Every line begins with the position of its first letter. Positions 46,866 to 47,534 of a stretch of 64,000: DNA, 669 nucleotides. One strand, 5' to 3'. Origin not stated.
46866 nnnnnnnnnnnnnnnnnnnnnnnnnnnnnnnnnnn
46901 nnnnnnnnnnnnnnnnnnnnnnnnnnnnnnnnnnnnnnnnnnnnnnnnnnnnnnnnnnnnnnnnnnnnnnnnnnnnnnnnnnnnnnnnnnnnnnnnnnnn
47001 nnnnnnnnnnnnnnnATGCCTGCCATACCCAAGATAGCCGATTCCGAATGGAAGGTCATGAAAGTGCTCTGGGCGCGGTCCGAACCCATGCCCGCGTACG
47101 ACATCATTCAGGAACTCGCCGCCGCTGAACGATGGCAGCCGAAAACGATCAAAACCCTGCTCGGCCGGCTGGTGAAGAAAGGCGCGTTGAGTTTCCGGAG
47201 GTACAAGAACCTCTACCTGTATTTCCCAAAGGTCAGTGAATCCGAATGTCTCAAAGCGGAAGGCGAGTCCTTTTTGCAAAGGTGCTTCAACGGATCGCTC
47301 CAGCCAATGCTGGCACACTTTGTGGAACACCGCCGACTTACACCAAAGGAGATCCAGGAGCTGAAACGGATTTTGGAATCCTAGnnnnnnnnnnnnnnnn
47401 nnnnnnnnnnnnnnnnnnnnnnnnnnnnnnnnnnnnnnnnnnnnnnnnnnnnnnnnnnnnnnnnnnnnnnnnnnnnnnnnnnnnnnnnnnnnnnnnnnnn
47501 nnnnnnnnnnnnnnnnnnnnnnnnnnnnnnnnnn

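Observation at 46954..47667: Orphan BlaI-type repressor with perfect operator palindrome but no BlaR1 sensor, only an 80-aa relic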

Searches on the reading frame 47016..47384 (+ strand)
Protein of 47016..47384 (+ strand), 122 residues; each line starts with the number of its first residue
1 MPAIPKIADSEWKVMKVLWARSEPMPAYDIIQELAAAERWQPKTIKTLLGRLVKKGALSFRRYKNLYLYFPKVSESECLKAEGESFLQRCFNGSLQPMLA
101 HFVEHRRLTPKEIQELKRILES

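Call 6: search_protein_families(library=pfam, proteins=[window:47016-47384:+], max_evalue=0.1)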
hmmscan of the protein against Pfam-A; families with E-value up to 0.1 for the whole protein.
window:47016-47384:+ (122 aa): 4 families
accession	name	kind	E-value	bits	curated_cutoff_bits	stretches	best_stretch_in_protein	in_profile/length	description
PF03965.22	Penicillinase_R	-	4.1e-33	114.6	22.6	1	7-121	1-114/115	Penicillinase repressor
PF18921.5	Cyanophycin_syn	-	0.024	15.1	27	1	64-108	22-63/115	Cyanophycin synthase-like N-terminal domain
PF11994.14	DUF3489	-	0.048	14.2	29.5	1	31-58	24-52/68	Protein of unknown function (DUF3489)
PF21476.4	PF0610-like_N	-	0.065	13.9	33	0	13-38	5-28/50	PF0610-like, N-terminal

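Call 12: find_homologous_proteins(query=window:47016-47384:+)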
Query window:47016-47384:+ (122 aa): 429 proteins with E <= 0.001 among 442 candidates; the best 120 are listed.
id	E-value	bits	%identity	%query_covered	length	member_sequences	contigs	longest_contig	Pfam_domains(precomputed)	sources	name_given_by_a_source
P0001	2.9e-75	268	100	100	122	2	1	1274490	PF03965.23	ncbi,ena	-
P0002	2.6e-59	216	79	99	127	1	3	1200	PF03965.23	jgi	jgi:BlaI family penicillinase repressor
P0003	3.1e-59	216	79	99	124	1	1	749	PF03965.23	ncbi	-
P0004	3.1e-58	213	78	99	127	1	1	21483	PF03965.23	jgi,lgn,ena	-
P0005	4.2e-57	209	77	99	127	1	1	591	PF03965.23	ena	-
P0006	2.1e-56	207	74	97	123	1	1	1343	PF03965.23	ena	-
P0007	2.4e-56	207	74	99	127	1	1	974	PF03965.23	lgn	-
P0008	1.6e-55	204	73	99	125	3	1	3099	PF03965.23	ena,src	-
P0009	3.7e-55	203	74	99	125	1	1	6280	PF03965.23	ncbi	-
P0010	4.0e-55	203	70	100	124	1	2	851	PF03965.23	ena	-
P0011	1.2e-54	201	73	98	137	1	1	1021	PF03965.23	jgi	jgi:BlaI family transcriptional regulator, penicillinase repressor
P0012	1.1e-53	198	74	99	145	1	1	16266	PF03965.23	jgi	jgi:BlaI family transcriptional regulator, penicillinase repressor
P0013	2.2e-53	197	69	99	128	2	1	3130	PF03965.23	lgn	-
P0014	3.6e-53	197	68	100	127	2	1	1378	PF03965.23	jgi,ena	-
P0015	5.3e-53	196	68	99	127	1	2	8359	PF03965.23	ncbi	-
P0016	9.7e-53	195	74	99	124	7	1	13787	PF03965.23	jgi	jgi:BlaI family transcriptional regulator, penicillinase repressor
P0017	1.5e-52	195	69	99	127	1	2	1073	PF03965.23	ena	-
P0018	2.3e-52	194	68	100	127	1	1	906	PF03965.23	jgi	jgi:BlaI family transcriptional regulator, penicillinase repressor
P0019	3.7e-52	193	70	99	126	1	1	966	PF03965.23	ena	-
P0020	8.0e-52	192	68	100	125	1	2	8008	PF03965.23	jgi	jgi:BlaI family penicillinase repressor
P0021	1.0e-51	192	74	99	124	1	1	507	PF03965.23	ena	-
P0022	1.0e-51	192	73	99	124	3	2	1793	PF03965.23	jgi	jgi:BlaI family penicillinase repressor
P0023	1.5e-51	191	73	99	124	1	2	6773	PF03965.23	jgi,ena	-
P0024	1.7e-51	191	69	97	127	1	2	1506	PF03965.23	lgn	-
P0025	2.6e-51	191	70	100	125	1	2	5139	PF03965.23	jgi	jgi:BlaI family penicillinase repressor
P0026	4.0e-51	190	72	99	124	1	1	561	PF03965.23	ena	-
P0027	4.3e-51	190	72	99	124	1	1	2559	PF03965.23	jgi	-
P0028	7.1e-51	189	71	99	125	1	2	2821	PF03965.23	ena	-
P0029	8.9e-51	189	68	99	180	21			PF03965.23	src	-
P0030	1.7e-50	188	72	96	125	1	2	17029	PF03965.23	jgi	jgi:BlaI family transcriptional regulator, penicillinase repressor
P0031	3.7e-50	187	71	99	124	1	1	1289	PF03965.23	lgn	-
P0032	4.2e-50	187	65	100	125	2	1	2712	PF03965.23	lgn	-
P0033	4.7e-50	187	69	99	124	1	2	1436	PF03965.23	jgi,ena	-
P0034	5.5e-50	186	70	99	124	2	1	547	PF03965.23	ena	-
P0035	6.3e-50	186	67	99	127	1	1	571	PF03965.23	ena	-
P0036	9.2e-50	186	69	99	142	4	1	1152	PF03965.23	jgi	jgi:BlaI family penicillinase repressor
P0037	1.1e-49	185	67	99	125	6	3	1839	PF03965.23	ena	-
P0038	1.7e-49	185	66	99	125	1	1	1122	PF03965.23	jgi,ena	-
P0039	1.7e-49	185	67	99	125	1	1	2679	PF03965.23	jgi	jgi:BlaI family penicillinase repressor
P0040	2.2e-49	184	69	99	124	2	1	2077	PF03965.23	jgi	jgi:BlaI family transcriptional regulator, penicillinase repressor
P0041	5.3e-49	183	69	99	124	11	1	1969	PF03965.23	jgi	jgi:BlaI family transcriptional regulator, penicillinase repressor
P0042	1.1e-48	182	68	99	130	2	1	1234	PF03965.23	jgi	jgi:BlaI family penicillinase repressor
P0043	1.2e-48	182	69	95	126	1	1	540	PF03965.23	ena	-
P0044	2.5e-48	181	68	98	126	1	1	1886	PF03965.23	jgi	jgi:BlaI family transcriptional regulator, penicillinase repressor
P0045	4.8e-48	180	67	98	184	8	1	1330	PF03965.23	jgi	jgi:BlaI family penicillinase repressor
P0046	7.1e-48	179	67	98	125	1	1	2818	PF03965.23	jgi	jgi:BlaI family penicillinase repressor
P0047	9.0e-48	179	64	99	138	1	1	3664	PF03965.23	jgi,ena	-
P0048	1.1e-47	179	69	99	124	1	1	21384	PF03965.23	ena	-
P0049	4.0e-47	177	67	98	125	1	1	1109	PF03965.23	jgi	jgi:BlaI family penicillinase repressor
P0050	8.3e-47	176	67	99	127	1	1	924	PF03965.23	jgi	-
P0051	1.0e-45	172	63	95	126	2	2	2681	PF03965.23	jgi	jgi:BlaI family transcriptional regulator, penicillinase repressor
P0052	1.7e-45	172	64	99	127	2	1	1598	PF03965.23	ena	-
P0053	3.0e-45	171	65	96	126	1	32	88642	PF03965.23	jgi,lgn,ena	jgi:BlaI family penicillinase repressor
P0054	1.0e-44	169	64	97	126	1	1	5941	PF03965.23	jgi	jgi:BlaI family transcriptional regulator, penicillinase repressor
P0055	1.7e-44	169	59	98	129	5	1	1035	PF03965.23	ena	-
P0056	2.5e-44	168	60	95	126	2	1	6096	PF03965.23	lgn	-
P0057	7.5e-44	166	61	97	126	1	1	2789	PF03965.23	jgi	jgi:BlaI family penicillinase repressor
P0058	1.0e-43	166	72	88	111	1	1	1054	PF03965.23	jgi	-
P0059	2.3e-43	165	63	95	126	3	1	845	PF03965.23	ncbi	-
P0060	1.7e-42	162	69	88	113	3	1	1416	PF03965.23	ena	-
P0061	8.9e-42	160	60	100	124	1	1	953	PF03965.23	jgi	jgi:BlaI family transcriptional regulator, penicillinase repressor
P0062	1.2e-41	159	65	98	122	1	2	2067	PF03965.23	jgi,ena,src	-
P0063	1.9e-41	159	57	100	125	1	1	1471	PF03965.23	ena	-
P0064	2.7e-41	158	63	98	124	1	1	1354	PF03965.23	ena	-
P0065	2.8e-41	158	63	98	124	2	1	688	PF03965.23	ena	-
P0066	4.8e-41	157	62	99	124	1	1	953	PF03965.23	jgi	jgi:BlaI family penicillinase repressor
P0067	7.5e-41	157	62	96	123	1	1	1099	PF03965.23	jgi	jgi:BlaI family penicillinase repressor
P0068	1.1e-40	156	58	100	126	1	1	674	PF03965.23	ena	-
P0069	2.4e-40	155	58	100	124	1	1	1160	PF03965.23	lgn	-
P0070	3.0e-40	155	57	97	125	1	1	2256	PF03965.23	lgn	-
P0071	6.9e-40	154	60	98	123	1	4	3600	PF03965.23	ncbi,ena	-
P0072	7.9e-40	154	59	94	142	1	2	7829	PF03965.23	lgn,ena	-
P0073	9.3e-40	153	63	95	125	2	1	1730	PF03965.23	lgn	-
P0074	1.0e-39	153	59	99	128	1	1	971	PF03965.23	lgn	-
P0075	1.1e-39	153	57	100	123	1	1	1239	PF03965.23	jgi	jgi:BlaI family penicillinase repressor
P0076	1.2e-39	153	58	98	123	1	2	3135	PF03965.23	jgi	jgi:BlaI family transcriptional regulator, penicillinase repressor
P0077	2.0e-39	152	64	80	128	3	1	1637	PF03965.23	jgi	jgi:BlaI family transcriptional regulator, penicillinase repressor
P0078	2.2e-39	152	58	97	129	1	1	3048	PF03965.23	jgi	jgi:BlaI family penicillinase repressor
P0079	3.6e-39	151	58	97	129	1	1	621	PF03965.23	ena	-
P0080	3.9e-39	151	59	98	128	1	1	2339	PF03965.23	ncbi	-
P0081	4.3e-39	151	57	97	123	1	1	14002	PF03965.23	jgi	jgi:BlaI family penicillinase repressor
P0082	4.8e-39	151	59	98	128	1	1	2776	PF03965.23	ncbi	-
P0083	7.6e-39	150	61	96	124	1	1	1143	PF03965.23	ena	-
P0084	7.9e-39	150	56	98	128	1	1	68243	PF03965.23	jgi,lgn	-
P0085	8.7e-39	150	55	100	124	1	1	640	PF03965.23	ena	-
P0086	1.4e-38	149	58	100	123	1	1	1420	PF03965.23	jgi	jgi:BlaI family penicillinase repressor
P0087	1.8e-38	149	56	99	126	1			PF03965.23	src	-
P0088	2.0e-38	149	59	100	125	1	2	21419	PF03965.23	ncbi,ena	-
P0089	2.2e-38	149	59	99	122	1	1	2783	PF03965.23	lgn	-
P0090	2.4e-38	149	58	97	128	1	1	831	PF03965.23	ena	-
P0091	2.4e-38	149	59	98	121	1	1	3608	PF03965.23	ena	-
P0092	2.4e-38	149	55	99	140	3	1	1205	PF03965.23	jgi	jgi:BlaI family transcriptional regulator, penicillinase repressor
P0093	2.5e-38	149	58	100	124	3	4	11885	PF03965.23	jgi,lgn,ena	-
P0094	3.2e-38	148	55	98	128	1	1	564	PF03965.23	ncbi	-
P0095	3.3e-38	148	57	95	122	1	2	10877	PF03965.23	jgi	jgi:BlaI family penicillinase repressor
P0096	3.8e-38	148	57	98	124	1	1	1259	PF03965.23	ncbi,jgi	jgi:BlaI family penicillinase repressor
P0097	3.8e-38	148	61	91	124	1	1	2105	PF03965.23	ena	-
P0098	4.0e-38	148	59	98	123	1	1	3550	PF03965.23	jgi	jgi:BlaI family penicillinase repressor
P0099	4.4e-38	148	58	99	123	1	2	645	PF03965.23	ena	-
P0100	6.2e-38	147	57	100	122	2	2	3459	PF03965.23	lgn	-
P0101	6.2e-38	147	56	99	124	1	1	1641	PF03965.23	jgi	-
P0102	8.7e-38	147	57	99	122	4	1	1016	PF03965.23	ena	-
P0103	1.1e-37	147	58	99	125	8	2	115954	PF03965.23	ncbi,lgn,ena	-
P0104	1.1e-37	147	56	99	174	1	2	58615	PF03965.23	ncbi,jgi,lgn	jgi:BlaI family transcriptional regulator, penicillinase repressor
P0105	1.1e-37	147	52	100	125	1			PF03965.23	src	-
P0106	1.2e-37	146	54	99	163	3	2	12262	PF03965.23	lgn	-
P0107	1.2e-37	146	58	99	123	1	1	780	PF03965.23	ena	-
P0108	1.3e-37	146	59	98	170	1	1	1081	PF03965.23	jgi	jgi:BlaI family penicillinase repressor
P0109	1.6e-37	146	58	100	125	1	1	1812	PF03965.23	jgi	jgi:BlaI family transcriptional regulator, penicillinase repressor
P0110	1.8e-37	146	57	99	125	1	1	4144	PF03965.23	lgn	-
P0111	1.8e-37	146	56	99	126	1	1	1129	PF03965.23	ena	-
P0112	1.9e-37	146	59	98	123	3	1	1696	PF03965.23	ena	-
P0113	1.9e-37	146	56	96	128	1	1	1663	PF03965.23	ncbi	-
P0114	2.0e-37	146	52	100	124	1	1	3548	PF03965.23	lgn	-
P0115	2.0e-37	146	55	99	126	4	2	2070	PF03965.23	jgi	jgi:BlaI family transcriptional regulator, penicillinase repressor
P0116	2.3e-37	146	55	99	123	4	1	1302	PF03965.23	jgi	jgi:BlaI family penicillinase repressor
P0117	2.6e-37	145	55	100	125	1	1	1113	PF03965.23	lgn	-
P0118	3.4e-37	145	57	99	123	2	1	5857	PF03965.23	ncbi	-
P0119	3.7e-37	145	59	96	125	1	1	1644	PF03965.23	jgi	jgi:BlaI family transcriptional regulator, penicillinase repressor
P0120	4.8e-37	145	56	100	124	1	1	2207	PF03965.23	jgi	jgi:BlaI family penicillinase repressor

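Call 13: find_encoding_contigs(protein=P0001, flank=3000, max_places=3)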
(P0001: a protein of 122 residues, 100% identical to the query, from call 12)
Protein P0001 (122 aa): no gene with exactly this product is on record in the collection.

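Call 14: find_encoding_contigs(protein=P0004, flank=6000, max_places=3)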
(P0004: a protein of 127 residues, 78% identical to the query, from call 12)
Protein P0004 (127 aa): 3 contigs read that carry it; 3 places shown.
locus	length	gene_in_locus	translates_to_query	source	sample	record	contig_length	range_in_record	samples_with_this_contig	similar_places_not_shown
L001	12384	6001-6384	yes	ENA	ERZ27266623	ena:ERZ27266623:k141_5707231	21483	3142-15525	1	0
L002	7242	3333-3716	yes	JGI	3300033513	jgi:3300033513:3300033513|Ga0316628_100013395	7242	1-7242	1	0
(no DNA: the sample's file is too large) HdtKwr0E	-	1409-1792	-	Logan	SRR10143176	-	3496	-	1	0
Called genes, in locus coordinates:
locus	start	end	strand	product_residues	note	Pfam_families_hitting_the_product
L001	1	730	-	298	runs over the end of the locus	PF00512:HisKA (weak), PF02518:HATPase_c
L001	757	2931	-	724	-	PF02743:dCache_1, PF22673:MCP-like_PDC_1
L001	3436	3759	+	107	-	-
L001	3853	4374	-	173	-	-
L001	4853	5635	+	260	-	PF01048:PNP_UDP_1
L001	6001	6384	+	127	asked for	PF03965:Penicillinase_R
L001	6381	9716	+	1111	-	PF05569:Peptidase_M56, PF02369:Big_1 (faint), PF13715:CarbopepD_reg_2 (faint), PF20598:DUF6795 (faint), PF22904:NOMO1-like_2nd (faint), PF09430:EMC7_beta-sandw (faint), PF13620:CarboxypepD_reg, PF14686:fn3_3 (faint)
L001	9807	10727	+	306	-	PF03544:TonB_C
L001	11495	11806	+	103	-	-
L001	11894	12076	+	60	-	-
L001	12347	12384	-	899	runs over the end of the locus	PF12704:MacB_PCD, PF02687:FtsX, PF12704:MacB_PCD, PF02687:FtsX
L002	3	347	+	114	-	?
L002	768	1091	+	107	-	-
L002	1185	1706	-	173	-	-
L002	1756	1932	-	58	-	-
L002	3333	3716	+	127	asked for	PF03965:Penicillinase_R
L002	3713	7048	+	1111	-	PF05569:Peptidase_M56, PF02369:Big_1 (faint), PF13715:CarbopepD_reg_2 (faint), PF20598:DUF6795 (faint), PF22904:NOMO1-like_2nd (faint), PF09430:EMC7_beta-sandw (faint), PF13620:CarboxypepD_reg, PF14686:fn3_3 (faint)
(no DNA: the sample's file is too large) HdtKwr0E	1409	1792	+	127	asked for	PF03965:Penicillinase_R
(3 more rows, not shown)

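Call 15: find_encoding_contigs(protein=P0012, flank=6000, max_places=3)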
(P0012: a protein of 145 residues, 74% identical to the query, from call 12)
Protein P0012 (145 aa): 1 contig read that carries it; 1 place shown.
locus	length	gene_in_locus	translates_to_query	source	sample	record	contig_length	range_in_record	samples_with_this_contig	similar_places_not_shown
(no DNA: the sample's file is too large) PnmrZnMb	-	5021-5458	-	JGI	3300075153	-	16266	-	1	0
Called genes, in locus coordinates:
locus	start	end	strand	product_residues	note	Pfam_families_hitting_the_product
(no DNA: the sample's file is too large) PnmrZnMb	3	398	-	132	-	?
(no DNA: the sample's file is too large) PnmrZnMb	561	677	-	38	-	-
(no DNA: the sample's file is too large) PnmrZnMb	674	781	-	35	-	-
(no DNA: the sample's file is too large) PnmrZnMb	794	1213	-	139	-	PF05015:HigB-like_toxin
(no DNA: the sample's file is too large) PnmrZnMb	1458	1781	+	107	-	-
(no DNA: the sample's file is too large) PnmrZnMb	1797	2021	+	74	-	-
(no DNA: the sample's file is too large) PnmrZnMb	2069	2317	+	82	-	-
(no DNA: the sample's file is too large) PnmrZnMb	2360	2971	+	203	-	PF13173:AAA_14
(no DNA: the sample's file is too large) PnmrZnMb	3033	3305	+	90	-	-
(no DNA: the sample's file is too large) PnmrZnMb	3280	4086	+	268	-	PF00589:Phage_integrase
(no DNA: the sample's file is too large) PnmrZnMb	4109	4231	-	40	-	PF01934:HepT-like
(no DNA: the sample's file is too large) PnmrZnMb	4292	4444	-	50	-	PF01934:HepT-like (weak)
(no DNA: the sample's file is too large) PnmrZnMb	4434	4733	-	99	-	PF18765:Polbeta, PF01909:NTP_transf_2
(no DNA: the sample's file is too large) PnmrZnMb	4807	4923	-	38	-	-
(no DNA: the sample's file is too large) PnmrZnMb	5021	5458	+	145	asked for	PF03965:Penicillinase_R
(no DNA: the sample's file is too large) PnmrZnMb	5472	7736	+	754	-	PF05569:Peptidase_M56, PF13620:CarboxypepD_reg, PF13715:CarbopepD_reg_2 (weak)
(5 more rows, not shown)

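Call 18: find_related_loci(query=window:47016-47384:+, collection=genome_contigs, flank=10000)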
Query window:47016-47384:+ (122 aa) in genome_contigs; peptide patterns used: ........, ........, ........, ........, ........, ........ (x = any residue, [..] = any of these).
298 stretches matched a pattern; 37 encode a relative of the query (tblastn E <= 1e-3); 37 distinct loci.
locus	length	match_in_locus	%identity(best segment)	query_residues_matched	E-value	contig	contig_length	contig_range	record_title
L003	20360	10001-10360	72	1-121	1e-55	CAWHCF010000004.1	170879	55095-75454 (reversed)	MAG: uncultured Acidobacteriota bacterium isolate MFD00962.bin.2.24 genome assembly, contig: contig_130651, whole genome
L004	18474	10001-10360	54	1-121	3e-44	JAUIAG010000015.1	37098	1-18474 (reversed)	MAG: Verrucomicrobiia bacterium isolate 5_bin.34 NODE_1055_length_37098_cov_1.313976, whole genome shotgun sequence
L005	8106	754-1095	55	1-115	4e-42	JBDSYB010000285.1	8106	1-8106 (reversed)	MAG: Verrucomicrobiota bacterium isolate cluster1_bin.665 k127_5408796, whole genome shotgun sequence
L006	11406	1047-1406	53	1-121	5e-42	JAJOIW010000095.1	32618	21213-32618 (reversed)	MAG: Verrucomicrobia bacterium isolate S4C1562 S4CNODE_143_length_32618_cov_2.900311, whole genome shotgun sequence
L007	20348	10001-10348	52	5-121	5e-42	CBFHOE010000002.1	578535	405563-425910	MAG: Limisphaerales bacterium isolate Co_bin_111_strict genome assembly, contig: Co_bin_111_strict_c2, whole genome shot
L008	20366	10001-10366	53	1-121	5e-40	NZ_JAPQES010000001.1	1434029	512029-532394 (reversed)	Clostridium ganghwense strain HY-42-06 spades_K_17_127_1, whole genome shotgun sequence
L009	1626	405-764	52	1-121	2e-39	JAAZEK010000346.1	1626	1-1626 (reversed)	MAG: Clostridiales bacterium isolate AS09scLD_32 220835_AS09, whole genome shotgun sequence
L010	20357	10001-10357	48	3-122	2e-37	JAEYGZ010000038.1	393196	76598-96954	MAG: Bacillota bacterium isolate OH_HFB_305 k127_2507851, whole genome shotgun sequence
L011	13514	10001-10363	48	1-122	7e-37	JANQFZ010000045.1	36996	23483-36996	MAG: Vallitaleaceae bacterium isolate PL23b_bin.23 k99_3349276, whole genome shotgun sequence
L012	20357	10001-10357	48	3-122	1e-36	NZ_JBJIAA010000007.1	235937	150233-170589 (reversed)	Clostridium neuense strain WILCCON 0114 NODE_7_length_235937_cov_138.873959, whole genome shotgun sequence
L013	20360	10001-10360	47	1-121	2e-36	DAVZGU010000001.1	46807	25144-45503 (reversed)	MAG TPA_asm: Clostridium sp. isolate gSpreadC_ID_25 NODE_27_length_46807_cov_12.984043, whole genome shotgun sequence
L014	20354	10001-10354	49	4-122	3e-36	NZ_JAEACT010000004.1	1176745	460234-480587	Clostridium hydrogenum strain CUEA01 2_pilon, whole genome shotgun sequence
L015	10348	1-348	51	6-122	2e-36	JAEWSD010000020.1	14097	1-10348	MAG: Bacillota bacterium isolate OH_SBrB_92 k127_486231, whole genome shotgun sequence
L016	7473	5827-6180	48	4-122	1e-35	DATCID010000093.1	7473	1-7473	MAG TPA_asm: Ruminiclostridium sp. isolate SMAG_U7850 k141_199196, whole genome shotgun sequence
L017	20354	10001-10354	46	4-122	1e-35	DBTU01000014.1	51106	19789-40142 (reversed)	MAG TPA_asm: Lachnoclostridium sp. UBA1308 UBA1308_contig_12986, whole genome shotgun sequence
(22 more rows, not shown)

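Call 23: search_solved_structures(query=window:47016-47384:+, show_alignments=4, max_evalue=0.001)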
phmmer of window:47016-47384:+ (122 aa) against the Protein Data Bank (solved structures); distinct sequences matched with E-value up to 0.001: 6.
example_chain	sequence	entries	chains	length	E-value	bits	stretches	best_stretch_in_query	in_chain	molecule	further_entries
1sd6_A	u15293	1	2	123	3.1e-20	75.7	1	6-121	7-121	Methicillin resistance regulatory protein mecI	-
1okr_A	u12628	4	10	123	5.8e-20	74.8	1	6-121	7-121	METHICILLIN RESISTANCE REGULATORY PROTEIN MECI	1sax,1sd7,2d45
1p6r_A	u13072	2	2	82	8.4e-17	64.6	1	2-80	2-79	Penicillinase repressor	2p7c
1sd4_A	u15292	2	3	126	4.9e-16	62.2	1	7-121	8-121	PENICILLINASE REPRESSOR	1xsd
2g9w_A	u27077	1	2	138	1e-06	32.1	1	3-119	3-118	conserved hypothetical protein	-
2k4b_A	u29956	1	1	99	3e-06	30.6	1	7-72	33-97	Transcriptional regulator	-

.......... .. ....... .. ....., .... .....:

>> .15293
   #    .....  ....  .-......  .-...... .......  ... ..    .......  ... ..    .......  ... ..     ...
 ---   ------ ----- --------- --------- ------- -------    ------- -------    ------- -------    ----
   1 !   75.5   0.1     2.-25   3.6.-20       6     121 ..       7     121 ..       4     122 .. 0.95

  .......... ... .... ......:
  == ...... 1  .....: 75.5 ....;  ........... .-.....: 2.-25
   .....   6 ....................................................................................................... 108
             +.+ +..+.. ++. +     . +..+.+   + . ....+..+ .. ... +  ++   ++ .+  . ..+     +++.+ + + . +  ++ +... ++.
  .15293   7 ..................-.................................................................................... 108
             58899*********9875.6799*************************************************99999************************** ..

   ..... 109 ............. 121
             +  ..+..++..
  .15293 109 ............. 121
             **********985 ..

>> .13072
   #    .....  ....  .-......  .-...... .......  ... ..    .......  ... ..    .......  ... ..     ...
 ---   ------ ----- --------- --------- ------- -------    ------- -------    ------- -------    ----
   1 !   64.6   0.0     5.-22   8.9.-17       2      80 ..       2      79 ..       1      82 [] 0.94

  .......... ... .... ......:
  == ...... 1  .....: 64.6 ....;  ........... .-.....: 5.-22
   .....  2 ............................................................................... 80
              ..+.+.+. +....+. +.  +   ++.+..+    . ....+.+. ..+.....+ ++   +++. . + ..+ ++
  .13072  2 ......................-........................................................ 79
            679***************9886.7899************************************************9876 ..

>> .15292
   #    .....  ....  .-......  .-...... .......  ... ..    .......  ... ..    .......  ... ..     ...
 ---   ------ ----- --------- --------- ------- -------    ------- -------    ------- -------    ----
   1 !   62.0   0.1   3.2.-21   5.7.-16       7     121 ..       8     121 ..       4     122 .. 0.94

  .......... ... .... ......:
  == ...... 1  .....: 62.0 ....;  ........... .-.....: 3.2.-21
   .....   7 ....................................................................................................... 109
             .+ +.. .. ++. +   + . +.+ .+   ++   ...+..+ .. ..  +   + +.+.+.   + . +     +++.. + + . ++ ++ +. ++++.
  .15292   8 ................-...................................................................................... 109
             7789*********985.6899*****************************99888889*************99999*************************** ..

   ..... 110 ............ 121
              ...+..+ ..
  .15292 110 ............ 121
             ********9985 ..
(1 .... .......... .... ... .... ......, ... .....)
